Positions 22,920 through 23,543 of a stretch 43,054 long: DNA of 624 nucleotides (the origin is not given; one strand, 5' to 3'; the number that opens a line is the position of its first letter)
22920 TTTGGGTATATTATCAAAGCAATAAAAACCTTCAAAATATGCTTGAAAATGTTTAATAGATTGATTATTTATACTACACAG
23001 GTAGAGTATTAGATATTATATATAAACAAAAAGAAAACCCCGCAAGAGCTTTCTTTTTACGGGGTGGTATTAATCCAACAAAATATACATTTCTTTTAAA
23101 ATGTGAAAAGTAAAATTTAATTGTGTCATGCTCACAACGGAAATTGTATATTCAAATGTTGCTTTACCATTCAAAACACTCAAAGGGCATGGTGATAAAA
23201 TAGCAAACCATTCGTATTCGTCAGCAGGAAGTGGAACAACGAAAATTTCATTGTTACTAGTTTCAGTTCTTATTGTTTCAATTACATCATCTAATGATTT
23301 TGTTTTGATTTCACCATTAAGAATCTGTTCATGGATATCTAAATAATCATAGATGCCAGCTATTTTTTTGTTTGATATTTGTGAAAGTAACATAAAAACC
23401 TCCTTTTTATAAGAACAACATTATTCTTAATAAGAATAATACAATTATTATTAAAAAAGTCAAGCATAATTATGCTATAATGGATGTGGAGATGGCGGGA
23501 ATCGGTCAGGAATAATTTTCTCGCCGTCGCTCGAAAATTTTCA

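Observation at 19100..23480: Array of single-gene ORFan cassettes separated by four copies of a ~150-nt promoter-sRNA-terminator-like module, abutting the tmRNA 3' end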

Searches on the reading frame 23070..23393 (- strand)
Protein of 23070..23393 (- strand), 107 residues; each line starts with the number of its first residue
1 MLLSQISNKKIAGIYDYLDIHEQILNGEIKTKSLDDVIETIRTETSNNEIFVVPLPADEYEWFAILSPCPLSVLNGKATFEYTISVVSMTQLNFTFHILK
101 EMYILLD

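Call 10: search_protein_families(library=pfam, proteins=[window:23070-23393:-], max_evalue=0.1)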
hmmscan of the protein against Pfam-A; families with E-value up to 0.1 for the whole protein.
window:23070-23393:- (107 aa): 1 family
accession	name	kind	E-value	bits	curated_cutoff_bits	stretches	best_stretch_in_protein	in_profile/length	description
PF04466.19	Terminase_3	-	0.016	15.2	23.2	1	28-63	109-144/201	Phage terminase large subunit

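Call 11: search_protein_families(library=padloc, proteins=[window:23070-23393:-], max_evalue=0.1)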
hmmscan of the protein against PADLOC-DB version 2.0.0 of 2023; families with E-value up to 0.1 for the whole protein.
window:23070-23393:- (107 aa): 0 families

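Call 12: search_protein_families(library=phrogs, proteins=[window:23070-23393:-], max_evalue=0.1)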
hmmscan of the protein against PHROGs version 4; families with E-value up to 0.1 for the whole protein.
window:23070-23393:- (107 aa): 0 families
